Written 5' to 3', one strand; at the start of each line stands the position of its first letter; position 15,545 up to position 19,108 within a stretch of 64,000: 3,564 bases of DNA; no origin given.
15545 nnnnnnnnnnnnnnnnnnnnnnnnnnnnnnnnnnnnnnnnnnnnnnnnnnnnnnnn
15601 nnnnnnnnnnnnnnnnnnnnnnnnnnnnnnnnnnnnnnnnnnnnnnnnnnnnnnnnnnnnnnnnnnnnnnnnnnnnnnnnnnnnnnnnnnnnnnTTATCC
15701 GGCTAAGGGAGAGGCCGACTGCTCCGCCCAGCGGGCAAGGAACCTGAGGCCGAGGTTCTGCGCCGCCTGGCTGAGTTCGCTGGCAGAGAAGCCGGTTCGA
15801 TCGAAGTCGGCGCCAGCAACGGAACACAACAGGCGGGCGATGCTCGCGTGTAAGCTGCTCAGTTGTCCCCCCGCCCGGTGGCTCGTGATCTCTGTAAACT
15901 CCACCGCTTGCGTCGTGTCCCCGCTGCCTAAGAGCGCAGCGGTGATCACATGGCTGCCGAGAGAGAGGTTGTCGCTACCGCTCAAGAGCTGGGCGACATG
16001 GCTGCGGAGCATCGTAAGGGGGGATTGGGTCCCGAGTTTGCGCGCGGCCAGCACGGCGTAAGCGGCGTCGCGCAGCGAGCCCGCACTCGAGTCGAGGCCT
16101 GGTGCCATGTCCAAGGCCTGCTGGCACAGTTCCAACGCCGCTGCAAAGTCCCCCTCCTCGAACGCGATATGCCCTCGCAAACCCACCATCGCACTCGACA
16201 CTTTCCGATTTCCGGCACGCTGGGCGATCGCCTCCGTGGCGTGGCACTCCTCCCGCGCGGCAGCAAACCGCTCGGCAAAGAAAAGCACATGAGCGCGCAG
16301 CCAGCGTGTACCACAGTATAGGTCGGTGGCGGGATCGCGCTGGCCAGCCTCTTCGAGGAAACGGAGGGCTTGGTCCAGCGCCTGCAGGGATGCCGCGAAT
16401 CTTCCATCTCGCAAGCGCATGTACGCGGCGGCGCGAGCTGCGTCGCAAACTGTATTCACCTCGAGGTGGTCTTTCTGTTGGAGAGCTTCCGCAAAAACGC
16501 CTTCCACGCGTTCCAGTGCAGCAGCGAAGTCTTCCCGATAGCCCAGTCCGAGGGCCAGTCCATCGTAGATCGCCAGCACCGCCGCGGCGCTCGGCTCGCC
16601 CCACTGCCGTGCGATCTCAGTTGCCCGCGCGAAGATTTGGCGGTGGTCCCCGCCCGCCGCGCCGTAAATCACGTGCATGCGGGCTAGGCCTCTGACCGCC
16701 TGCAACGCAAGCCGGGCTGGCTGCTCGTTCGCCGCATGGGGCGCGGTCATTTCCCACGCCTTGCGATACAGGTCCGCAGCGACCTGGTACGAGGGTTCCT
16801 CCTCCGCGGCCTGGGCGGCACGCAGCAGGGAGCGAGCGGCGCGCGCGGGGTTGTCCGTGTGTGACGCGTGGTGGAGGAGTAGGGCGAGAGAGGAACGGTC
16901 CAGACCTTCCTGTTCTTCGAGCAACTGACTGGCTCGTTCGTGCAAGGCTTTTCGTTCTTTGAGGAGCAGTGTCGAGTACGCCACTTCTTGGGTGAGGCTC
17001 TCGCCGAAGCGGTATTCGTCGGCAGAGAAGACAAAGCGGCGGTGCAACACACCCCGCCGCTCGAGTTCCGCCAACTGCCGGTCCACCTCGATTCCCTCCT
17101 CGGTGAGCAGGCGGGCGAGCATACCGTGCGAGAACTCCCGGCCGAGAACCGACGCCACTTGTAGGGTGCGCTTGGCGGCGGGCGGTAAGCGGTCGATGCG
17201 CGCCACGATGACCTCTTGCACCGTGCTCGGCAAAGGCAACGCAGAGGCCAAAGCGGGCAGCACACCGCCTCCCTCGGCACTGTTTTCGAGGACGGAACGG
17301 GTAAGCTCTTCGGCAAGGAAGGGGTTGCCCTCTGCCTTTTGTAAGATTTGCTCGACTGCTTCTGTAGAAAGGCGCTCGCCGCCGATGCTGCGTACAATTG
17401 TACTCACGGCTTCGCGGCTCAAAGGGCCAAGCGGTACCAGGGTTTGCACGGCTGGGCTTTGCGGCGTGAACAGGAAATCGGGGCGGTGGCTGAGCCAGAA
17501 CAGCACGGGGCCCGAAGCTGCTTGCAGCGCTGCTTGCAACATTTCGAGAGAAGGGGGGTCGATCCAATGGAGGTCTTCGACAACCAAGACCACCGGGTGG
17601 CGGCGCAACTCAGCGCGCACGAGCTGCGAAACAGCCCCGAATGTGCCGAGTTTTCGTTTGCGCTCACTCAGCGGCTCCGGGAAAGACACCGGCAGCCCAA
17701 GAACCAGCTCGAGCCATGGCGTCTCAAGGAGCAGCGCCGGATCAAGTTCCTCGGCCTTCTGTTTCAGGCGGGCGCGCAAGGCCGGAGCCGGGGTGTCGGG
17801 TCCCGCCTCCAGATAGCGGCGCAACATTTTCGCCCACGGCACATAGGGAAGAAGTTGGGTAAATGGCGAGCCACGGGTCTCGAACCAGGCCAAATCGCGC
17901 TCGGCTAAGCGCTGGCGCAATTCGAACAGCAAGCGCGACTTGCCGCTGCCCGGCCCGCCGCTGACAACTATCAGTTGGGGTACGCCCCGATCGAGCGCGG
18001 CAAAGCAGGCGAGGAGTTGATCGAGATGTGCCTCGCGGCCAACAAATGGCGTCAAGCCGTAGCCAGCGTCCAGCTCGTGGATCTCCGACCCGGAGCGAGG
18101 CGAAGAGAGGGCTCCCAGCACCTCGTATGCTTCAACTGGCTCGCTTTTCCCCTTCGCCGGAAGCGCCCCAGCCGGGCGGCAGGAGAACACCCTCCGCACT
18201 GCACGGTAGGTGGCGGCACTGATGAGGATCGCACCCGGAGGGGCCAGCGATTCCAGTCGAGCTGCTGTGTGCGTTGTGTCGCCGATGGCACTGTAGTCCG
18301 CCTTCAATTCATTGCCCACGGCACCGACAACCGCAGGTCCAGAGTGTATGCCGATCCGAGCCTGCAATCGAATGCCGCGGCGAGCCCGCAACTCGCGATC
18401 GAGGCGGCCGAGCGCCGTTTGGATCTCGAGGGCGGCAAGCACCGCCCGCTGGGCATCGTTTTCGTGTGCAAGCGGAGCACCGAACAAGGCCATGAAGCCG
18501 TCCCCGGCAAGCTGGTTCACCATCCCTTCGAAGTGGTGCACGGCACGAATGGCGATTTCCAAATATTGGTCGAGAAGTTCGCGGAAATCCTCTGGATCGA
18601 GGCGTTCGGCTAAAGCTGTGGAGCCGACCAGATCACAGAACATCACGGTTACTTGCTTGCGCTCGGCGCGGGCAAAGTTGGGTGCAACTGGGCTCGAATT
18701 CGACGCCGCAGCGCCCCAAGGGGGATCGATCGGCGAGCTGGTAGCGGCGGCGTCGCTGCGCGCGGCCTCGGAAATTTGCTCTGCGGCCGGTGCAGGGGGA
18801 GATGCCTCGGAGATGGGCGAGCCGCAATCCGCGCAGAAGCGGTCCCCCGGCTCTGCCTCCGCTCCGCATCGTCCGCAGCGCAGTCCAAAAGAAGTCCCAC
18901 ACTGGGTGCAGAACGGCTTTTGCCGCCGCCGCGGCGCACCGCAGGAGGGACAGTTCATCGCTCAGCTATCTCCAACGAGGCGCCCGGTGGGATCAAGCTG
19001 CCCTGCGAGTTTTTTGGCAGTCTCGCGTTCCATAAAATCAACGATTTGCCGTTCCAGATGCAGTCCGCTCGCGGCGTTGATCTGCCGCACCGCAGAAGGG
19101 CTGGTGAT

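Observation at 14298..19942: Translationally coupled gshB / zinc-ribbon-cyclase-STAND-TPR / MFS operon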

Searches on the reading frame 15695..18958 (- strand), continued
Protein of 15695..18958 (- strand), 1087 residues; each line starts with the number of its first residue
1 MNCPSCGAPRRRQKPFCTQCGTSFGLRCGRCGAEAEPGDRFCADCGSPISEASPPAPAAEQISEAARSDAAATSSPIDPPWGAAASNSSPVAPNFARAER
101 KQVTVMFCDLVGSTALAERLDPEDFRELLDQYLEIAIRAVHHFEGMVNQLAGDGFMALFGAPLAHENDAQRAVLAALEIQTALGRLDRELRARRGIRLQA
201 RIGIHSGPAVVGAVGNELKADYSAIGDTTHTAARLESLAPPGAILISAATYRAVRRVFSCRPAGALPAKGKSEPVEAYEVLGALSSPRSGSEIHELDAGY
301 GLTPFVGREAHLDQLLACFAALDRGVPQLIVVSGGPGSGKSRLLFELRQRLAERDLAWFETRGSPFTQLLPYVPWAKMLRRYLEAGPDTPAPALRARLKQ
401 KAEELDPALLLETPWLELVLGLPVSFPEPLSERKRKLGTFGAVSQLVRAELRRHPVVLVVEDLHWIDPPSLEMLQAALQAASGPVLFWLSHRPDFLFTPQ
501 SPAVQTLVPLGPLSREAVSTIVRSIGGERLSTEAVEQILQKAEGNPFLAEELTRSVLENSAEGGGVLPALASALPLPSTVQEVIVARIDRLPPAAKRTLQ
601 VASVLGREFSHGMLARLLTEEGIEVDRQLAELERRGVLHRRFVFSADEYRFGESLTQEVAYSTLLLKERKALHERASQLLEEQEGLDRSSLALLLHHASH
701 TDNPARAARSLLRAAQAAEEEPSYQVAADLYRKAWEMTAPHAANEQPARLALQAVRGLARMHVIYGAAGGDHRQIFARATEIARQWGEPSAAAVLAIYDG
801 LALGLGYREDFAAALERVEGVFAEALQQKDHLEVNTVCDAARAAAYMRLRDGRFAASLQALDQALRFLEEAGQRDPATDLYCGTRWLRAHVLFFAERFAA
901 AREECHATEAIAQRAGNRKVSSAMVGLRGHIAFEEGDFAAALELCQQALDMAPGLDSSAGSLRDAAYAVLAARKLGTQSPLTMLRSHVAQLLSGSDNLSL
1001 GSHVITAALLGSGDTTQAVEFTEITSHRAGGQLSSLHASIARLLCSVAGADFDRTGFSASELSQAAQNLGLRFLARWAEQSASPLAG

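Call 59: fold_search(model_id=the predicted structure, library=pdb)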
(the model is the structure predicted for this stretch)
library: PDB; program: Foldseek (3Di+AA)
matches with E <= 10: 1774; with E <= 0.001: 194
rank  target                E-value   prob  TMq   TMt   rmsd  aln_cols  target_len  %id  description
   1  6mfv_A                1.0e-13  1.00  0.30  0.44  12.8       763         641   12  Crystal structure of the Signal Transduction ATPase with Numerous Domains (STAND) protein with a tetratricopeptide rep (released 2019-02-20)
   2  8dgc_B                7.4e-09  1.00  0.15  0.09  31.9       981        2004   11  Avs3 bound to phage PhiV-1 terminase (released 2022-08-03)
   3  5juy_A                3.2e-08  1.00  0.16  0.15  21.4       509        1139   14  Active human apoptosome with procaspase-9 (released 2016-10-19)
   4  5juy_B                5.7e-08  1.00  0.15  0.14  21.3       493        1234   15  Active human apoptosome with procaspase-9 (released 2016-10-19)
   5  3sf4_C                1.2e-07  1.00  0.22  0.57   9.2       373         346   15  Crystal structure of the complex between the conserved cell polarity proteins Inscuteable and LGN (released 2011-11-23)
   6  8dgc_A                1.5e-07  1.00  0.15  0.09  31.4       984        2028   11  Avs3 bound to phage PhiV-1 terminase (released 2022-08-03)
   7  5a7d_H                3.3e-07  1.00  0.21  0.53   9.0       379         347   16  Tetrameric assembly of LGN with Inscuteable (released 2016-08-03)
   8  4g2v_A                3.6e-07  1.00  0.22  0.63   7.1       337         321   16  Structure complex of LGN binding with FRMPD1 (released 2013-01-23)
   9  2qby_A                3.6e-07  1.00  0.18  0.45  14.0       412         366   14  Crystal structure of a heterodimer of Cdc6/Orc1 initiators bound to origin DNA (from S. solfataricus) (released 2007-09-11)
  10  3sf4_B                4.3e-07  1.00  0.22  0.55   9.1       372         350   15  Crystal structure of the complex between the conserved cell polarity proteins Inscuteable and LGN (released 2011-11-23)
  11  6hc2_C                4.8e-07  1.00  0.22  0.56   9.1       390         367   15  Crystal structure of NuMA/LGN hetero-hexamers (released 2019-05-29)
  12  4a1s_A                5.7e-07  1.00  0.22  0.56   8.6       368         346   16  Crystallographic structure of the Pins:Insc complex (released 2012-03-28)
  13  6hc2_E                5.9e-07  1.00  0.23  0.58   9.2       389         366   14  Crystal structure of NuMA/LGN hetero-hexamers (released 2019-05-29)
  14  5a7d_B                6.2e-07  1.00  0.22  0.53   9.2       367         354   16  Tetrameric assembly of LGN with Inscuteable (released 2016-08-03)
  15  6hc2_S                7.0e-07  1.00  0.22  0.56   8.2       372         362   14  Crystal structure of NuMA/LGN hetero-hexamers (released 2019-05-29)
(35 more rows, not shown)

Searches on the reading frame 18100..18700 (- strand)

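Call 10: search_solved_structures(query=window:18100-18700:-, show_alignments=4, max_evalue=0.001)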
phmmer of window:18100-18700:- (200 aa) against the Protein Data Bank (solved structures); distinct sequences matched with E-value up to 0.001: 66 (the best 60 are shown).
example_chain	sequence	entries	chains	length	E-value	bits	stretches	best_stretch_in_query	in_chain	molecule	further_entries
3r5g_A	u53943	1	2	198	1.2e-28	103.6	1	12-196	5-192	CyaB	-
2w01_A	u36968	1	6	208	6.4e-27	98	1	12-196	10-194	ADENYLATE CYCLASE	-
6fht_A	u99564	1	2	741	1.5e-25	93.6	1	12-196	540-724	Bacteriophytochrome,Adenylate cyclase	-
1wc0_A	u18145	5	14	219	1.9e-25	93.3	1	9-169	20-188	ADENYLATE CYCLASE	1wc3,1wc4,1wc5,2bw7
1wc1_A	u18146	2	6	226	4.9e-25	91.9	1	11-169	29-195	ADENYLATE CYCLASE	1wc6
6sir_A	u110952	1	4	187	2e-19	73.6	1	12-187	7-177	Nucleotide cyclase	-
5oyh_A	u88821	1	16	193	2.6e-19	73.2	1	13-187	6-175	Nucleotide cyclase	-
6aoa_A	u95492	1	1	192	3.8e-19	72.7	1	13-196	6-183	Bacterio-rhodopsin/guanylyl cyclase 1 fusion protein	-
6ao9_A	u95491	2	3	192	4.4e-19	72.5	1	13-196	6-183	Bacterio-rhodopsin/guanylyl cyclase 1 fusion protein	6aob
3et6_A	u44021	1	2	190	4.5e-18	69.2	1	12-186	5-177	Soluble guanylyl cyclase beta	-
5mbh_A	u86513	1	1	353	2.3e-16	63.6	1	16-195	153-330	Beta subunit of photoactivated adenylyl cyclase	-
5mbg_A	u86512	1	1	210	5e-16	62.5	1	18-195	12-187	Beta subunit of photoactivated adenylyl cyclase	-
8fx4_D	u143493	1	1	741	6.6e-16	62.1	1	15-171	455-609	Guanylyl cyclase C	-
5mbk_A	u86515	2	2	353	1.6e-15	60.9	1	16-195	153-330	Beta subunit of photoactivated adenylyl cyclase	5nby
5mbj_A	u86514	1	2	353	1.6e-15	60.9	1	16-195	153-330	Beta subunit of photoactivated adenylyl cyclase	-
1ybt_A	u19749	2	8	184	4.5e-13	52.9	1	10-163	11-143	hydrolase, alpha/beta hydrolase fold family | lipJ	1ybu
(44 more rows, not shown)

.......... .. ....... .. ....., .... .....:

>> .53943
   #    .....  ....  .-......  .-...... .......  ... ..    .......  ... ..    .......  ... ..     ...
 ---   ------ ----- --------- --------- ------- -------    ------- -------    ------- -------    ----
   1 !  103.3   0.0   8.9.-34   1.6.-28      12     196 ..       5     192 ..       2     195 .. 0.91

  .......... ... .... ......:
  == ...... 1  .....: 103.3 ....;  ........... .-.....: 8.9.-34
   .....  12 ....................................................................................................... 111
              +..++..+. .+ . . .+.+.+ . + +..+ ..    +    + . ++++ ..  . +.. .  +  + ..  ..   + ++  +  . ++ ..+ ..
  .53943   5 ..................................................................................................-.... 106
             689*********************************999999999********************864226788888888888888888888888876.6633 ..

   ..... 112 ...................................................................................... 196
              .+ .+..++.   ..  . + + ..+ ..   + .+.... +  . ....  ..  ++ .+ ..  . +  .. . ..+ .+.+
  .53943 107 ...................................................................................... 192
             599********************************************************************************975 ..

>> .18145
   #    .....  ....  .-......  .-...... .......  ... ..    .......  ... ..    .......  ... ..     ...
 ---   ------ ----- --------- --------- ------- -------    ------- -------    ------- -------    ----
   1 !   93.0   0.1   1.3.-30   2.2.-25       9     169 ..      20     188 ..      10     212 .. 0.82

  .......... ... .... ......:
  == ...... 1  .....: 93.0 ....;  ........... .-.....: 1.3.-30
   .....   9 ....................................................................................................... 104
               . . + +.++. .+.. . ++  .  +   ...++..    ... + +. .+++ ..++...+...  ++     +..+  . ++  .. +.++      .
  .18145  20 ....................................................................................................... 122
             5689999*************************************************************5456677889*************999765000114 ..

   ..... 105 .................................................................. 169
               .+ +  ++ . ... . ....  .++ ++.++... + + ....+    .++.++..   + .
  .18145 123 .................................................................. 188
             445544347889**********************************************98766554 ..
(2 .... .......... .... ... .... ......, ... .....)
